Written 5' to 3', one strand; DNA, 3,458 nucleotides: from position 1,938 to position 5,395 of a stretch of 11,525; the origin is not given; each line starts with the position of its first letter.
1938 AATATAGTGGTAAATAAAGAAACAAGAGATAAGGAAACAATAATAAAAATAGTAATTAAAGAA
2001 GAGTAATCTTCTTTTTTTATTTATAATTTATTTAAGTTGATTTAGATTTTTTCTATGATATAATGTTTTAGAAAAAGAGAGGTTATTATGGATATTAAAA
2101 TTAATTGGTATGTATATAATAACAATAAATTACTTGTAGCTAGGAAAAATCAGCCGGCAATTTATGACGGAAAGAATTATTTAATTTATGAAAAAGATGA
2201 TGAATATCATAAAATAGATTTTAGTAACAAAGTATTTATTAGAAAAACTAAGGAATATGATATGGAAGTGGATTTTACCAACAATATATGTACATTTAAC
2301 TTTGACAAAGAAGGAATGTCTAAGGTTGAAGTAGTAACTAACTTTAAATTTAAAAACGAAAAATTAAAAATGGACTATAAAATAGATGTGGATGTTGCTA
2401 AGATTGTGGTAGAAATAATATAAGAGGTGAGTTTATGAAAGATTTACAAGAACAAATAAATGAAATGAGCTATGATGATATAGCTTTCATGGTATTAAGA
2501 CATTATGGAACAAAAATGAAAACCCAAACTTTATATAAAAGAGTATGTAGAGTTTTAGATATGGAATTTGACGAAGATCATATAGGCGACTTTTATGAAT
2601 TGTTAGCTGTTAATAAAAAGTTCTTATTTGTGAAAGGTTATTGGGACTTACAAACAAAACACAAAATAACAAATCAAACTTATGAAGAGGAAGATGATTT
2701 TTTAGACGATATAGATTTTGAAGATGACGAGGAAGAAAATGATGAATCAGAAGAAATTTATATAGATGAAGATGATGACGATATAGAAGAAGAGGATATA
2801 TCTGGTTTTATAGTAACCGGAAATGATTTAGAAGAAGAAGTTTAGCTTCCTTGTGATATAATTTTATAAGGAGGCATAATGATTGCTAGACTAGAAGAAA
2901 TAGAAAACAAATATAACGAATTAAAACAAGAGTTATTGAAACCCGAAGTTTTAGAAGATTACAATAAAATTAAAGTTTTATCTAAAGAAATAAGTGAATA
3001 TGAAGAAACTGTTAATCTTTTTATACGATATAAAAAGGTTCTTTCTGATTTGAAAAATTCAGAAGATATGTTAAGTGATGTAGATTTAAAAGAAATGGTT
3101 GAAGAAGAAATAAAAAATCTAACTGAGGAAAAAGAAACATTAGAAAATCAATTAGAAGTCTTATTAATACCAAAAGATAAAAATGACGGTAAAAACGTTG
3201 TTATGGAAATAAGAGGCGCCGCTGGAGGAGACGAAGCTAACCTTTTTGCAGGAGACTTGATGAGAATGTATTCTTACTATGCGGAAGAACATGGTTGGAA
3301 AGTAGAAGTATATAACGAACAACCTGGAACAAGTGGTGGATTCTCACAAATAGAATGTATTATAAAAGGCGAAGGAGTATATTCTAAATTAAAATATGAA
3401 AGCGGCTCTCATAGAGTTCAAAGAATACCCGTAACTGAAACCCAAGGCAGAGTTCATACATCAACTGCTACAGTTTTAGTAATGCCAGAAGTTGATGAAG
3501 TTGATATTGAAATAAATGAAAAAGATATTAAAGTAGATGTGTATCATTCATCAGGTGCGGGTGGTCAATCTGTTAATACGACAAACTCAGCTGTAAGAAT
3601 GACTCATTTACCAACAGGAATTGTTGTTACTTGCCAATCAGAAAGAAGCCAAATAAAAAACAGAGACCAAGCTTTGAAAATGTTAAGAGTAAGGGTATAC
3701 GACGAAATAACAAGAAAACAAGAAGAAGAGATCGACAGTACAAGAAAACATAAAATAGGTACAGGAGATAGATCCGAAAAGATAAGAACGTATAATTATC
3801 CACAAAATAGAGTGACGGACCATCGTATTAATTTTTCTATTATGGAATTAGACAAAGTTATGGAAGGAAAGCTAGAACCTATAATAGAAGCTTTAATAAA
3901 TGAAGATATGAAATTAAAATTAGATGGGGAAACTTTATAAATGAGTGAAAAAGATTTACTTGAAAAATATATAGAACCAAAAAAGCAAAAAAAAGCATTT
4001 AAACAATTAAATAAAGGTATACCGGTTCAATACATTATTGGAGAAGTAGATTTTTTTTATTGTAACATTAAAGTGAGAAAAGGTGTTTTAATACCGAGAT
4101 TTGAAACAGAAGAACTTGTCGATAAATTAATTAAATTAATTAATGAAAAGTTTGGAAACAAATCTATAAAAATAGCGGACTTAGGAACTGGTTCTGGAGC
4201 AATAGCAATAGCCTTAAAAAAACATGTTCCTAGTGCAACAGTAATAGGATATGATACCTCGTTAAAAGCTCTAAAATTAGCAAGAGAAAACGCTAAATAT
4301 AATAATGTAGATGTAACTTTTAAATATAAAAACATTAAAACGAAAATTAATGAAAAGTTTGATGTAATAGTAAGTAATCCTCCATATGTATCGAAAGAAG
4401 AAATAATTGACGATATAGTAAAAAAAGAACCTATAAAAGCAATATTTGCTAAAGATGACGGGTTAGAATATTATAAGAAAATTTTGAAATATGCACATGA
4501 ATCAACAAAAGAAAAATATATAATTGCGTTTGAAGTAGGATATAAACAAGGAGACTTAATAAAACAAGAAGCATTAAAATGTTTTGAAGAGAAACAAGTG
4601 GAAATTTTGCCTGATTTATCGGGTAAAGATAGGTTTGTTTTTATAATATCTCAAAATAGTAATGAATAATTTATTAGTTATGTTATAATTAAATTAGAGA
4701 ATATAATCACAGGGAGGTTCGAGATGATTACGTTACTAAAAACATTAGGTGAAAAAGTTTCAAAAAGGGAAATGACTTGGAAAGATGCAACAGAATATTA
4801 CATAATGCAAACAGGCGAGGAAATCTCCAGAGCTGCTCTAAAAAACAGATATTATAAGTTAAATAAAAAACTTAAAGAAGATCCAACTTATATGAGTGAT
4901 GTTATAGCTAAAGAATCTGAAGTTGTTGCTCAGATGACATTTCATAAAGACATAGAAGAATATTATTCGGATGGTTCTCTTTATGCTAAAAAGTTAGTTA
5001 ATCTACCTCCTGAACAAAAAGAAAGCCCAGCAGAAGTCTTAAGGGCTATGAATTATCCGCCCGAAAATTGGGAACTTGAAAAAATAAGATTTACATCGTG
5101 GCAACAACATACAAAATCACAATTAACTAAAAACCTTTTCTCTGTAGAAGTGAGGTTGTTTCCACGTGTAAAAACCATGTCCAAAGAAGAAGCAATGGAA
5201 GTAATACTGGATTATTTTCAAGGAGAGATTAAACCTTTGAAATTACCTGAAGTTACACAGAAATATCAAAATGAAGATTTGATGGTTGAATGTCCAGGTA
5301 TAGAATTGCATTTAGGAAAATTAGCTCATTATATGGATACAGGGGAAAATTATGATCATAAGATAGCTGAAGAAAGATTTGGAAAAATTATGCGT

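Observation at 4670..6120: Orphan 462-aa protein with an HTH-like N-terminus and a degenerate Mre11/SbcD-type metallophosphoesterase core, wedged between prmC and murA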

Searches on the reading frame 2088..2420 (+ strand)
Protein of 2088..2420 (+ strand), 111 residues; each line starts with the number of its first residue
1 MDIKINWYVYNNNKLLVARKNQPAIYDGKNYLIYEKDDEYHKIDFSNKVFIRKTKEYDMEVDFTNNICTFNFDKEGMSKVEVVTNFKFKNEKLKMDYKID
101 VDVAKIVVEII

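Call 82: search_protein_families(library=pfam, proteins=[window:2088-2420:+], max_evalue=0.1)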
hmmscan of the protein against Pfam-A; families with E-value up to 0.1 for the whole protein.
window:2088-2420:+ (111 aa): 1 family
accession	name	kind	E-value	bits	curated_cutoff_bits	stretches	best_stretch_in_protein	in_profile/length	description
PF08346.17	AntA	-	0.023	15.7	27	0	87-105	42-60/68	AntA/AntB antirepressor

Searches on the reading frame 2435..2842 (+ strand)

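Call 82: search_protein_families(library=pfam, proteins=[window:2435-2842:+], max_evalue=0.1)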
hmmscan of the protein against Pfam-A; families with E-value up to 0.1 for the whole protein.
window:2435-2842:+ (136 aa): 1 family
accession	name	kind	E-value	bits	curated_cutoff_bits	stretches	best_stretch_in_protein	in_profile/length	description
PF04592.20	SelP_N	-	0.015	15.1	23.2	1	1-65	47-113/234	Selenoprotein P, N terminal region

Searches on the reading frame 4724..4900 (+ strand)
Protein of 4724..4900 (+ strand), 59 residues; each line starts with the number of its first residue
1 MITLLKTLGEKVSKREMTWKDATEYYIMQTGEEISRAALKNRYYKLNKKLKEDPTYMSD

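Call 51: search_protein_families(library=pfam, proteins=[window:4724-4900:+], max_evalue=5)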
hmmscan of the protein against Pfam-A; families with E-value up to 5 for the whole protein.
window:4724-4900:+ (59 aa): 1 family
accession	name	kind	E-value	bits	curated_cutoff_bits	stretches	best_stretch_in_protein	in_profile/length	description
PF17922.6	TetR_C_17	-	0.013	16.2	26.1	1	21-51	23-53/100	Tetracyclin repressor-like, C-terminal domain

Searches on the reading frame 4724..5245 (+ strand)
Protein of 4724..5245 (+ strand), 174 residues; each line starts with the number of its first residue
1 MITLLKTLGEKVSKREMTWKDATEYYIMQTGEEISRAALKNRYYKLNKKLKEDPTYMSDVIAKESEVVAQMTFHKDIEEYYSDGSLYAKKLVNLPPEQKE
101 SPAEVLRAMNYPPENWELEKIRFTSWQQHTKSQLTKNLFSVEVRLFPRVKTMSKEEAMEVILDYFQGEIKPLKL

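Call 51: search_protein_families(library=pfam, proteins=[window:4724-5245:+], max_evalue=5)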
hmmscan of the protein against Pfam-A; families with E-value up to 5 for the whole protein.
window:4724-5245:+ (174 aa): 1 family
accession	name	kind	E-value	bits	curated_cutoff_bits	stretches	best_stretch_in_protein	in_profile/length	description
PF17922.6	TetR_C_17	-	0.065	13.9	26.1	1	22-51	24-53/100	Tetracyclin repressor-like, C-terminal domain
